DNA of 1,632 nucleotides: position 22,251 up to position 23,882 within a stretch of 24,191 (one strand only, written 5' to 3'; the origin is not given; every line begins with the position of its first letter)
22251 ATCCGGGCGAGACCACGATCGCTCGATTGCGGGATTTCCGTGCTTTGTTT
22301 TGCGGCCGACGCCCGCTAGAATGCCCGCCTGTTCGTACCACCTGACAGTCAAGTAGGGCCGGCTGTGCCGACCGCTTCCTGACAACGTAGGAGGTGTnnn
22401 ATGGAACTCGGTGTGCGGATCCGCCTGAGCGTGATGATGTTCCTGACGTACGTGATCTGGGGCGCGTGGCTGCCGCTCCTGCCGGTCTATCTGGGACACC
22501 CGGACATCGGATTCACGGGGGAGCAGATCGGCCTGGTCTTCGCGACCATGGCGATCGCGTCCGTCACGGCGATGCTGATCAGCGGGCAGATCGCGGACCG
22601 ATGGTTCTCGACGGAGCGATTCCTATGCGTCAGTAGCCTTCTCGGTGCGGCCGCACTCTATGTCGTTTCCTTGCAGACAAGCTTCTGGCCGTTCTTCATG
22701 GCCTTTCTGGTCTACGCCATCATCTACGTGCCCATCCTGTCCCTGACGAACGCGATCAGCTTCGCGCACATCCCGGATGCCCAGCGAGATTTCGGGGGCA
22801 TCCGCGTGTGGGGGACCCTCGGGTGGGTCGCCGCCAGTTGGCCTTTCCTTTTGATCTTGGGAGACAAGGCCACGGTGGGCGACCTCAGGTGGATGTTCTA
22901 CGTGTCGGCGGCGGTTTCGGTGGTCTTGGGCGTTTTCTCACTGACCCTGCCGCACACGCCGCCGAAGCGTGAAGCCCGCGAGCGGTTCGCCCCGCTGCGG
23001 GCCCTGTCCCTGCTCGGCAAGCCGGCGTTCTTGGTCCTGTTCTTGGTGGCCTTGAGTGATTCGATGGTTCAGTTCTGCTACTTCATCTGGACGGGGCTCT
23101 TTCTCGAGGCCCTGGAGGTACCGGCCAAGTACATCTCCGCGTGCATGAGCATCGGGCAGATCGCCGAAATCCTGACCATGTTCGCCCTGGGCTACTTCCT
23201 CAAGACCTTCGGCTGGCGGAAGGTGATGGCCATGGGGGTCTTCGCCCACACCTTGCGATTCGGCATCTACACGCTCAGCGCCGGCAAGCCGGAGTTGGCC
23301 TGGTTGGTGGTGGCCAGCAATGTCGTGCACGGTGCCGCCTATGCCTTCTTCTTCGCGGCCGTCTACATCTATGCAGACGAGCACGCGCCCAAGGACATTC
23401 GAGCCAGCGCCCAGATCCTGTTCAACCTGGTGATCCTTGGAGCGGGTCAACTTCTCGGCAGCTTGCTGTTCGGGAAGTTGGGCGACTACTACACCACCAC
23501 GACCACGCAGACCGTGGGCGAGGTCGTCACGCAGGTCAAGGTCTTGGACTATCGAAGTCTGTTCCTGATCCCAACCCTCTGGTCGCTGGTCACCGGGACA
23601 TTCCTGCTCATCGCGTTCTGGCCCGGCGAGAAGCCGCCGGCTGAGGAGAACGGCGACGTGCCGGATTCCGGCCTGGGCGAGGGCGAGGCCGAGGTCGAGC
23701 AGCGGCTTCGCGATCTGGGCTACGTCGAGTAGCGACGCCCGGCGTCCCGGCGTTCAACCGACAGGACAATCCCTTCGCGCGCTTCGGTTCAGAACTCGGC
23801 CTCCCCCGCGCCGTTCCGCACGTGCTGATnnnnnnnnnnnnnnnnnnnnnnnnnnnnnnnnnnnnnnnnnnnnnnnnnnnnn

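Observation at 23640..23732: MFS transporter ending in an acidic linker plus '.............' tail typical of sulfatase/AlkP enzymes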

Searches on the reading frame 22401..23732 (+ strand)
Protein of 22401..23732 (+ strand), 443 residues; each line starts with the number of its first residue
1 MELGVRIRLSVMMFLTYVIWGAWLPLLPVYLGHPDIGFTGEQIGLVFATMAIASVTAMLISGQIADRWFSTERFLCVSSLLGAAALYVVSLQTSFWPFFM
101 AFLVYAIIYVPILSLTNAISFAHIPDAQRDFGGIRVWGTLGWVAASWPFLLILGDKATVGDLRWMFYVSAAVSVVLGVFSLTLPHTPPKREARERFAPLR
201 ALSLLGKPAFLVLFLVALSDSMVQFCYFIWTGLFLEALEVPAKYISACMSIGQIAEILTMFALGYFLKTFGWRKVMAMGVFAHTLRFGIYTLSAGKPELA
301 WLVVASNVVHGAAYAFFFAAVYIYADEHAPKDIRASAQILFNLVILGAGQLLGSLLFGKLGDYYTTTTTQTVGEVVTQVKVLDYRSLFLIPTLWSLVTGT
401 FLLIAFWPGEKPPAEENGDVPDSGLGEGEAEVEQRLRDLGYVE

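Call 6: search_protein_families(library=pfam, proteins=[window:22401-23732:+], max_evalue=0.01)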
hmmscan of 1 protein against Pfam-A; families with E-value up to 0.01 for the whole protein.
window:22401-23732:+ (443 aa): 3 families
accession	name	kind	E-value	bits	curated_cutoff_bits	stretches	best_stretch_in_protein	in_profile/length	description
PF03825.22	Nuc_H_symport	-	1.4e-115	387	25.9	1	4-407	2-396/400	Nucleoside H+ symporter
PF12832.13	MFS_1_like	-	9.3e-42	143.8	25.2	1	7-368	2-369/373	MFS_1 like family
PF07690.21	MFS_1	-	4e-31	108.7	33.4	2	9-353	1-346/347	Major Facilitator Superfamily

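Call 7: search_protein_families(library=ncbifam, proteins=[window:22401-23732:+], max_evalue=0.01)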
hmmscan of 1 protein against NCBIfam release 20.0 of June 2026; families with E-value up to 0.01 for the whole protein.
window:22401-23732:+ (443 aa): 5 families
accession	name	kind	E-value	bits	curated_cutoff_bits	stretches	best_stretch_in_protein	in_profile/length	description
TIGR00889.1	2A0110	subfamily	4.3e-79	266.5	446.1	1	5-406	3-402/418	nucleoside permease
NF008346.0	PRK11128.1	equivalog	3.1e-19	69.4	259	1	11-349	11-341/383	3-phenylpropionate MFS transporter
TIGR00899.1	2A0120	subfamily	3e-16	59.5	522.3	1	11-379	4-365/375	sugar efflux transporter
NF007077.0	PRK09528.1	subfamily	3.6e-12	45.5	429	1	9-382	16-399/421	galactoside permease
NF047396.1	MFS_flip_LtaA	equivalog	0.001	18.2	450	1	211-284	20-90/394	lipoteichoic acid biosynthesis MFS flippase LtaA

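Call 9: find_homologous_proteins(query=window:22401-23729:+, max_evalue=1e-20)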
Query window:22401-23729:+ (443 aa): 2456 proteins with E <= 1e-20 among 8000 candidates; the best 120 are listed.
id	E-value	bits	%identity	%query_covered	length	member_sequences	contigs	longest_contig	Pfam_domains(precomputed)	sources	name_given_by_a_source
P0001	1.5e-290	982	100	100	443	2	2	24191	PF03825.23,PF12832.14,PF07690.22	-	-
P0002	3.2e-218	743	75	100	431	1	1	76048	PF03825.23,PF12832.14,PF07690.22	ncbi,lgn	-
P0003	1.6e-217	741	78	100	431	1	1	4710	PF03825.23,PF12832.14,PF07690.22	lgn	-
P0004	8.7e-205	699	72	100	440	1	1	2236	PF03825.23,PF00083.31,PF12832.14,PF07690.22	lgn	-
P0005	2.5e-200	684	69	100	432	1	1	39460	PF03825.23,PF00083.31,PF12832.14,PF07690.22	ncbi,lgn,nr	ncbi:MAG: MFS transporter [Phycisphaerae bacterium]|nr:MFS transporter [Phycisphaerae bacterium]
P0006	1.2e-164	567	59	100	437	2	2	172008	PF03825.23,PF12832.14,PF07690.22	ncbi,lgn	-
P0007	1.1e-160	554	59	100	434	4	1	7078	PF03825.23,PF12832.14,PF07690.22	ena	-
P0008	1.3e-156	540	56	100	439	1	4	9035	PF03825.23,PF12832.14,PF07690.22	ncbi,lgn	-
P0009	2.3e-156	539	58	100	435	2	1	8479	PF03825.23,PF12832.14,PF07690.22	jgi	jgi:nucleoside transporter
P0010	4.2e-156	539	57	100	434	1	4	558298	PF03825.23,PF12832.14,PF07690.22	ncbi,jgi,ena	-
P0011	6.0e-155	535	58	100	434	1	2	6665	PF03825.23,PF12832.14,PF07690.22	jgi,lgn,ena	-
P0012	3.3e-153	529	58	100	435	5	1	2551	PF03825.23,PF12832.14,PF07690.22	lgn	-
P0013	4.6e-136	473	54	100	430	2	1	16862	PF03825.23,PF12832.14,PF07690.22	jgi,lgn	-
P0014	1.0e-130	455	56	93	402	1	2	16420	PF03825.23,PF12832.14,PF07690.22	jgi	jgi:nucleoside transporter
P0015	7.7e-130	452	52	94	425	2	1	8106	PF03825.23,PF12832.14,PF07690.22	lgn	-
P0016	4.4e-128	446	55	92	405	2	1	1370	PF03825.23,PF12832.14,PF07690.22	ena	-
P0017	1.0e-127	445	53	93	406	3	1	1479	PF03825.23,PF01306.26,PF12832.14,PF07690.22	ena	-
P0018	1.6e-127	444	54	94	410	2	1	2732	PF03825.23,PF01306.26,PF12832.14,PF07690.22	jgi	jgi:nucleoside transporter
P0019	2.0e-126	441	55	93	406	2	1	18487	PF03825.23,PF01306.26,PF12832.14,PF07690.22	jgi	jgi:nucleoside transporter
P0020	2.3e-126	441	53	93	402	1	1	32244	PF03825.23,PF01306.26,PF12832.14,PF07690.22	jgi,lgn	jgi:nucleoside transporter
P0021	3.6e-126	440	55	93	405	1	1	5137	PF03825.23,PF01306.26,PF12832.14,PF07690.22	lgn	-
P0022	4.1e-126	440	50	94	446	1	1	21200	PF03825.23,PF12832.14,PF07690.22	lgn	-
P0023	1.5e-125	438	55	92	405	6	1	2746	PF03825.23,PF12832.14,PF07690.22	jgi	jgi:nucleoside transporter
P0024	1.8e-125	438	52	92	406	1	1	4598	PF03825.23,PF01306.26,PF12832.14,PF07690.22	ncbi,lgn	-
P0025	2.1e-125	437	55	91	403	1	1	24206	PF03825.23,PF01306.26,PF12832.14,PF07690.22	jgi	jgi:nucleoside transporter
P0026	2.2e-125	437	55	92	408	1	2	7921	PF03825.23,PF12832.14,PF07690.22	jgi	jgi:nucleoside transporter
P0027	2.5e-125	437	54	93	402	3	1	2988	PF03825.23,PF12832.14,PF07690.22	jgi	jgi:nucleoside transporter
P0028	2.8e-125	437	55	93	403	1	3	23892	PF03825.23,PF12832.14,PF07690.22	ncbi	-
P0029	3.8e-125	437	52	94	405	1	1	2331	PF03825.23,PF01306.26,PF12832.14,PF07690.22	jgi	-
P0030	4.1e-125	436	50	93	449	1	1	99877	PF03825.23,PF12832.14,PF07690.22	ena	-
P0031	4.5e-125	436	54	93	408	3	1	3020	PF03825.23,PF01306.26,PF12832.14,PF07690.22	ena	-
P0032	6.2e-125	436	54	92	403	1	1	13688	PF03825.23,PF12832.14,PF07690.22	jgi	jgi:nucleoside transporter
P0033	8.1e-125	435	54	92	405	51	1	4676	PF03825.23,PF01306.26,PF12832.14,PF07690.22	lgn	-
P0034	1.2e-124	435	54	93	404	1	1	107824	PF03825.23,PF12832.14,PF07690.22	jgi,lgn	jgi:nucleoside transporter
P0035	1.4e-124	435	54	92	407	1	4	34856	PF03825.23,PF01306.26,PF12832.14,PF07690.22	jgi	jgi:nucleoside transporter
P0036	2.3e-124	434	57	81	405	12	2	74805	PF03825.23,PF12832.14,PF07690.22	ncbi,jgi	jgi:nucleoside transporter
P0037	3.2e-124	433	54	93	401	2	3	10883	PF03825.23,PF01306.26,PF12832.14,PF07690.22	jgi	jgi:nucleoside transporter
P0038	3.9e-124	433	53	93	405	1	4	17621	PF03825.23,PF01306.26,PF12832.14,PF07690.22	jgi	jgi:nucleoside transporter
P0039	5.4e-124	433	54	93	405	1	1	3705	PF03825.23,PF01306.26,PF12832.14,PF07690.22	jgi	jgi:nucleoside transporter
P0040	6.4e-124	432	53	95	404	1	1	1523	PF03825.23,PF01306.26,PF12832.14,PF07690.22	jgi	jgi:nucleoside transporter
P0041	1.4e-123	431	53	93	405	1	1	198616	PF03825.23,PF01306.26,PF12832.14,PF07690.22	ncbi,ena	-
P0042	1.5e-123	431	53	94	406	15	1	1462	PF03825.23,PF12832.14,PF07690.22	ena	-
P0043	1.8e-123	431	54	93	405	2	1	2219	PF03825.23,PF01306.26,PF12832.14,PF07690.22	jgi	-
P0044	2.1e-123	431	55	92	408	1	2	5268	PF03825.23,PF12832.14,PF07690.22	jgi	jgi:nucleoside transporter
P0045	3.8e-123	430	54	93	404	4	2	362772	PF03825.23,PF01306.26,PF12832.14,PF07690.22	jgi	jgi:nucleoside transporter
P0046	4.0e-123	430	54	94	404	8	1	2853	PF03825.23,PF01306.26,PF12832.14,PF07690.22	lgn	-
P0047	4.4e-123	430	55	92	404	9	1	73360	PF03825.23,PF01306.26,PF12832.14,PF07690.22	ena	-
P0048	7.9e-123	429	53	92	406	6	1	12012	PF03825.23,PF12832.14,PF07690.22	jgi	jgi:nucleoside transporter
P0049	9.4e-123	429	54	93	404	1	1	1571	PF03825.23,PF01306.26,PF12832.14,PF07690.22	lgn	-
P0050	1.2e-122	428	53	93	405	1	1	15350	PF03825.23,PF01306.26,PF12832.14,PF07690.22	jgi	jgi:nucleoside transporter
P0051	1.3e-122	428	51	98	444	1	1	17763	PF03825.23,PF00083.31,PF12832.14,PF07690.22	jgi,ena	-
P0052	1.5e-122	428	51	98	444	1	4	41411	PF03825.23,PF00083.31,PF12832.14,PF07690.22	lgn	-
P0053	2.6e-122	427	54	91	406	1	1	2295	PF03825.23,PF01306.26,PF12832.14,PF07690.22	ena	-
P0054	2.8e-122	427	53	93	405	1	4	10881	PF03825.23,PF01306.26,PF12832.14,PF07690.22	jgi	jgi:nucleoside transporter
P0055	3.2e-122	427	54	91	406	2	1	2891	PF03825.23,PF01306.26,PF12832.14,PF07690.22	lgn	-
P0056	3.3e-122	427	53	93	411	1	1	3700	PF03825.23,PF01306.26,PF12832.14,PF07690.22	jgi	jgi:nucleoside transporter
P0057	3.6e-122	427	52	94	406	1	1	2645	PF03825.23,PF01306.26,PF12832.14,PF07690.22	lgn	-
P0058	4.3e-122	426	54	93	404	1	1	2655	PF03825.23,PF12832.14,PF07690.22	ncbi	ncbi:MAG TPA: MFS transporter [Vicinamibacteria bacterium]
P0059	4.4e-122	426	53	93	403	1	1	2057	PF03825.23,PF01306.26,PF12832.14,PF07690.22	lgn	-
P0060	5.1e-122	426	53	93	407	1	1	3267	PF03825.23,PF01306.26,PF12832.14,PF07690.22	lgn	-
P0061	5.3e-122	426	54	93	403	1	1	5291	PF03825.23,PF01306.26,PF12832.14,PF07690.22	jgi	jgi:nucleoside transporter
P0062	5.6e-122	426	53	94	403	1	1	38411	PF03825.23,PF01306.26,PF12832.14,PF07690.22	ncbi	-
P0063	5.8e-122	426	54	92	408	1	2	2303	PF03825.23,PF12832.14,PF07690.22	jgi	jgi:nucleoside transporter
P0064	6.5e-122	426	50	93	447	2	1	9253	PF03825.23,PF12832.14,PF07690.22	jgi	jgi:nucleoside transporter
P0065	6.8e-122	426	52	93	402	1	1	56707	PF03825.23,PF01306.26,PF12832.14,PF07690.22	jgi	jgi:nucleoside transporter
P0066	7.0e-122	426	49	88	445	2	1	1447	PF03825.23,PF12832.14,PF07690.22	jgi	jgi:nucleoside transporter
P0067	7.3e-122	426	53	94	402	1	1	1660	PF03825.23,PF01306.26,PF12832.14,PF07690.22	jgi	-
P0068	7.4e-122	426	49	95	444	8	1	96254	PF03825.23,PF12832.14,PF07690.22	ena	-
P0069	7.5e-122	426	56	83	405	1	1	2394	PF03825.23,PF01306.26,PF12832.14,PF07690.22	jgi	jgi:nucleoside transporter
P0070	9.0e-122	425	55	87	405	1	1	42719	PF03825.23,PF01306.26,PF12832.14,PF07690.22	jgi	jgi:nucleoside transporter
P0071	1.1e-121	425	52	94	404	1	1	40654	PF03825.23,PF12832.14,PF07690.22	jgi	jgi:nucleoside transporter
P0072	1.2e-121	425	52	95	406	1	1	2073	PF03825.23,PF01306.26,PF12832.14,PF07690.22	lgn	-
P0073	1.3e-121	425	53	93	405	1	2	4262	PF03825.23,PF01306.26,PF12832.14,PF07690.22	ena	-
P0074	1.3e-121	425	48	95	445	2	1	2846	PF03825.23,PF12832.14,PF07690.22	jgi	jgi:nucleoside transporter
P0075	1.3e-121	425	49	95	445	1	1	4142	PF03825.23,PF12832.14,PF07690.22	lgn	-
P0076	1.3e-121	425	54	92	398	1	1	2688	PF03825.23,PF01306.26,PF12832.14,PF07690.22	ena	-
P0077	1.4e-121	425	54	88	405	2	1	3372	PF03825.23,PF01306.26,PF12832.14,PF07690.22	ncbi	-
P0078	1.8e-121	424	58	82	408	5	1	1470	PF03825.23,PF01306.26,PF12832.14,PF07690.22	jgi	-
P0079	1.9e-121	424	57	81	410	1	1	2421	PF03825.23,PF12832.14,PF07690.22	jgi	jgi:nucleoside transporter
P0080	2.1e-121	424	56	88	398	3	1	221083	PF03825.23,PF01306.26,PF12832.14,PF07690.22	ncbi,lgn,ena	-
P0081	2.1e-121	424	53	94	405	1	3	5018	PF03825.23,PF01306.26,PF12832.14,PF07690.22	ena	-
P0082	2.6e-121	424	55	88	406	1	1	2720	PF03825.23,PF12832.14,PF07690.22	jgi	jgi:nucleoside transporter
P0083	2.9e-121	424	53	94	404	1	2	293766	PF03825.23,PF01306.26,PF12832.14,PF07690.22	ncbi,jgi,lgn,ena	-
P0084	4.5e-121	423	52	95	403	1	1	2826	PF03825.23,PF01306.26,PF12832.14,PF07690.22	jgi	jgi:nucleoside transporter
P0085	4.9e-121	423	53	94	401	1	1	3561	PF03825.23,PF01306.26,PF12832.14,PF07690.22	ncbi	-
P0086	5.1e-121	423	50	93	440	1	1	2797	PF03825.23,PF12832.14,PF07690.22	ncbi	-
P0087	5.1e-121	423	54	88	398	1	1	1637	PF03825.23,PF01306.26,PF12832.14,PF07690.22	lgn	-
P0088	5.1e-121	423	51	94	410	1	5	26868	PF03825.23,PF01306.26,PF12832.14,PF07690.22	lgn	-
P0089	5.7e-121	423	56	83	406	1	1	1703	PF03825.23,PF01306.26,PF12832.14,PF07690.22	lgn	-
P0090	7.8e-121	422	54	88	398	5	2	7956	PF03825.23,PF01306.26,PF12832.14,PF07690.22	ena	-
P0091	9.0e-121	422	51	94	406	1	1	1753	PF03825.23,PF12832.14,PF07690.22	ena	-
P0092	1.8e-120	421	52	93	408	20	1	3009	PF03825.23,PF01306.26,PF12832.14,PF07690.22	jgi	jgi:nucleoside transporter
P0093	2.6e-120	421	54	92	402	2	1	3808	PF03825.23,PF01306.26,PF12832.14,PF07690.22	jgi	jgi:nucleoside transporter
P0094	3.5e-120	420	52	93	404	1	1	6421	PF03825.23,PF12832.14,PF07690.22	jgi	jgi:nucleoside transporter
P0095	3.5e-120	420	53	93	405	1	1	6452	PF03825.23,PF12832.14,PF07690.22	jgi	jgi:nucleoside transporter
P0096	5.1e-120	420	57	82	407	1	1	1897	PF03825.23,PF01306.26,PF12832.14,PF07690.22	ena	-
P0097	5.1e-120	420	51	93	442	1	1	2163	PF03825.23,PF12832.14,PF07690.22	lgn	-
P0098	5.7e-120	419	49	94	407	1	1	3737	PF03825.23,PF12832.14,PF07690.22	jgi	jgi:nucleoside transporter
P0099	6.0e-120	419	53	91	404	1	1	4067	PF03825.23,PF12832.14,PF07690.22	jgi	jgi:nucleoside transporter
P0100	6.8e-120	419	56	83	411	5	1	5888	PF03825.23,PF01306.26,PF12832.14,PF07690.22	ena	-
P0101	7.0e-120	419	53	93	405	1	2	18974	PF03825.23,PF01306.26,PF12832.14,PF07690.22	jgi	jgi:nucleoside transporter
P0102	7.9e-120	419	52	93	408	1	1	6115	PF03825.23,PF01306.26,PF12832.14,PF07690.22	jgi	jgi:nucleoside transporter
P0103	8.3e-120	419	52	92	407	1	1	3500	PF03825.23,PF01306.26,PF12832.14,PF07690.22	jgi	jgi:nucleoside transporter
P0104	1.3e-119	418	51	93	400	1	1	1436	PF03825.23,PF01306.26,PF12832.14,PF07690.22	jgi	jgi:nucleoside transporter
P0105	1.6e-119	418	52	94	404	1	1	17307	PF03825.23,PF12832.14,PF07690.22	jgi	jgi:nucleoside transporter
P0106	1.7e-119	418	52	92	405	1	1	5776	PF03825.23,PF01306.26,PF12832.14,PF07690.22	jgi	-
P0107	1.7e-119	418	50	94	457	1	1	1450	PF03825.23,PF12832.14,PF07690.22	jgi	jgi:nucleoside transporter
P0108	2.5e-119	417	49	95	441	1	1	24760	PF03825.23,PF12832.14,PF07690.22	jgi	jgi:nucleoside transporter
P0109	2.5e-119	417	50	94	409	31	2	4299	PF03825.23,PF01306.26,PF12832.14,PF07690.22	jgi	jgi:nucleoside transporter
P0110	2.9e-119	417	51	94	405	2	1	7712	PF03825.23,PF01306.26,PF12832.14,PF07690.22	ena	-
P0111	3.4e-119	417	52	93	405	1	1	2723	PF03825.23,PF12832.14,PF07690.22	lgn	-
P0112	3.6e-119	417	53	92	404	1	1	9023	PF03825.23,PF01306.26,PF12832.14,PF07690.22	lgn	-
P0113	6.2e-119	416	54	92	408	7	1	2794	PF03825.23,PF01306.26,PF12832.14,PF07690.22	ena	-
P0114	6.3e-119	416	52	92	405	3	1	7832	PF03825.23,PF12832.14,PF07690.22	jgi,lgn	jgi:nucleoside transporter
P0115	6.5e-119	416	56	81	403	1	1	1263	PF03825.23,PF12832.14,PF07690.22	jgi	jgi:nucleoside transporter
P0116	6.8e-119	416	52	94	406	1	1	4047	PF03825.23,PF01306.26,PF12832.14,PF07690.22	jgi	jgi:nucleoside transporter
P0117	7.6e-119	416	52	93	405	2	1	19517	PF03825.23,PF01306.26,PF12832.14,PF07690.22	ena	-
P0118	1.4e-118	415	47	95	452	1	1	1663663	PF03825.23,PF12832.14,PF07690.22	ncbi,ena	-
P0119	1.4e-118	415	52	91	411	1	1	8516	PF03825.23,PF12832.14,PF07690.22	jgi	jgi:nucleoside transporter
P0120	1.5e-118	415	54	83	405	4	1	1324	PF03825.23,PF01306.26,PF12832.14,PF07690.22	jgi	jgi:nucleoside transporter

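Call 25: find_encoding_contigs(protein=P0010, flank=10000, max_places=3)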
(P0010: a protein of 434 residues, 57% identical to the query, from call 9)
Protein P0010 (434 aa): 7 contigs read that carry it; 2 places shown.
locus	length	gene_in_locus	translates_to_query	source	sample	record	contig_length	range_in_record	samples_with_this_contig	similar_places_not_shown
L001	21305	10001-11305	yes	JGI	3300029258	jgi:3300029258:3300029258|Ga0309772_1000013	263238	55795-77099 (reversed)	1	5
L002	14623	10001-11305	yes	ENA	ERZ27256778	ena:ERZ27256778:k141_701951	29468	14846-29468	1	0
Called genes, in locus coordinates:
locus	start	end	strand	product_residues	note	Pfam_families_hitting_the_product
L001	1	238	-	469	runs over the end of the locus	-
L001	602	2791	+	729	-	PF16352:DUF4980, PF00251:Glyco_hydro_32N, PF08244:Glyco_hydro_32C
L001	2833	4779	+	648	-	PF14508:GH97_N, PF10566:Glyco_hydro_97, PF14509:GH97_C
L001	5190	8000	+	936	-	PF00890:FAD_binding_2, PF01134:GIDA (weak), PF01266:DAO (weak), PF07992:Pyr_redox_2 (weak), PF12831:FAD_oxidored, PF13450:NAD_binding_8, PF24135:DUF7402 (weak), PF25275:Golvesin_C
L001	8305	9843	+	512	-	PF01120:Alpha_L_fucos, PF16757:Fucosidase_C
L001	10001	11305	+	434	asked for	PF03825:Nuc_H_symport, PF07690:MFS_1 (weak), PF12832:MFS_1_like, PF07690:MFS_1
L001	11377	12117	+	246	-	PF06314:ADC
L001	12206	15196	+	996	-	-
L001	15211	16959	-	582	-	PF00884:Sulfatase, PF01663:Phosphodiest (faint), PF16347:SGSH_C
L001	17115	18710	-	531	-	PF00884:Sulfatase, PF01663:Phosphodiest (faint), PF16347:SGSH_C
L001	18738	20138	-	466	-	PF00884:Sulfatase, PF01663:Phosphodiest (weak), PF14707:Sulfatase_C (faint), PF16347:SGSH_C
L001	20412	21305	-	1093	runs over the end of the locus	PF13385:Laminin_G_3, PF01835:MG2 (weak)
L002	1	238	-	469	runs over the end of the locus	-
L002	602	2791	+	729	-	PF16352:DUF4980, PF00251:Glyco_hydro_32N, PF08244:Glyco_hydro_32C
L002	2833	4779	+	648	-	PF14508:GH97_N, PF10566:Glyco_hydro_97, PF14509:GH97_C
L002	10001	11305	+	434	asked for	PF03825:Nuc_H_symport, PF07690:MFS_1 (weak), PF12832:MFS_1_like, PF07690:MFS_1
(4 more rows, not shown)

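Call 26: find_encoding_contigs(protein=P0002, flank=10000, max_places=2)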
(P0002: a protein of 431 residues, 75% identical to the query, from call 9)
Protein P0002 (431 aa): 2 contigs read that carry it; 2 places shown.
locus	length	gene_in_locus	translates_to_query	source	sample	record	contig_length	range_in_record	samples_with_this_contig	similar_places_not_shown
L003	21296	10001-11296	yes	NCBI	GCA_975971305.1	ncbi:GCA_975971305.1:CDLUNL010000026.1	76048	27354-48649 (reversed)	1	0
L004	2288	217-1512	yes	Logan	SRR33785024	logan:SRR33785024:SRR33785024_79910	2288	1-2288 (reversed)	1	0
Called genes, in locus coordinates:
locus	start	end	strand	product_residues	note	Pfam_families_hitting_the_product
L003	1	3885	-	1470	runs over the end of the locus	PF25292:Beta-prop_CGLA (faint)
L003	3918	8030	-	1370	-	PF14783:BBS2_Mid (faint), PF01839:FG-GAP (faint), PF15907:Itfg2 (faint), PF23743:Beta-prop_BBS7 (faint), PF25292:Beta-prop_CGLA, PF13517:FG-GAP_3 (weak)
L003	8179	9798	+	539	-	PF01019:G_glu_transpept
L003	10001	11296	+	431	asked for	PF03825:Nuc_H_symport, PF07690:MFS_1, PF12832:MFS_1_like, PF07690:MFS_1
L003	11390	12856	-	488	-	PF07396:Porin_O_P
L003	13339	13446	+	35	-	-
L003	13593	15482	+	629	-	PF17297:PEPCK_N, PF00821:PEPCK_GTP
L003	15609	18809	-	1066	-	PF00873:ACR_tran, PF03176:MMPL (faint), PF02355:SecD_SecF_C (weak)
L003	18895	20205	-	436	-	PF25919:BSH_CusB (faint), PF25973:BSH_CzcB (faint), PF25917:BSH_RND, PF25984:BSH_YknX (weak), PF25954:Beta-barrel_RND_2 (weak)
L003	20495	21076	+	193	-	PF00578:AhpC-TSA, PF08534:Redoxin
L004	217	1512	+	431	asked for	PF03825:Nuc_H_symport, PF07690:MFS_1, PF12832:MFS_1_like, PF07690:MFS_1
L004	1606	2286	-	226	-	?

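Call 30: find_encoding_contigs(protein=P0006, flank=10000, max_places=2)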
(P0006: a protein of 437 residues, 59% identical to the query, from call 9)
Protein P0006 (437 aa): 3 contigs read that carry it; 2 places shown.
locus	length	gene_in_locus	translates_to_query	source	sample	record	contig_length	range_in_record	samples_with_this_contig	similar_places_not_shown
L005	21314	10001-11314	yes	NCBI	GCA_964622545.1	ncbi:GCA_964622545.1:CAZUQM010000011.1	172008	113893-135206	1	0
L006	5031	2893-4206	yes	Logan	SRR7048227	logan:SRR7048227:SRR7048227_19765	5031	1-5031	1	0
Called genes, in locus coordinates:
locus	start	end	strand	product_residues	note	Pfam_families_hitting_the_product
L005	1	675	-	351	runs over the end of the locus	PF03279:Lip_A_acyltrans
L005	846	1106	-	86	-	-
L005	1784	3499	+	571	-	PF01578:Cytochrom_C_asm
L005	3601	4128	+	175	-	PF11969:DcpS_C (faint), PF01230:HIT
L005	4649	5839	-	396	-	PF00535:Glycos_transf_2, PF13641:Glyco_tranf_2_3, PF13632:Glyco_trans_2_3 (faint)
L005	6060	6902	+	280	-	PF19656:DUF6159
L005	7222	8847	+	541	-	-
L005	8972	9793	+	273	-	PF07963:N_methyl, PF07596:SBP_bac_10 (faint)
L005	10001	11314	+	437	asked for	PF03825:Nuc_H_symport, PF07690:MFS_1, PF12832:MFS_1_like, PF07690:MFS_1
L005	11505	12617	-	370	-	PF00437:T2SSE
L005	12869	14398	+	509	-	PF04715:, PF00425:Chorismate_bind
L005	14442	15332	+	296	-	PF01156:IU_nuc_hydro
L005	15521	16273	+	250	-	-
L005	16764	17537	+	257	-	-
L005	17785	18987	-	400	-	PF03193:RsgA_GTPase, PF01926:MMR_HSR1 (faint)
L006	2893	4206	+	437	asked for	PF03825:Nuc_H_symport, PF07690:MFS_1, PF12832:MFS_1_like, PF07690:MFS_1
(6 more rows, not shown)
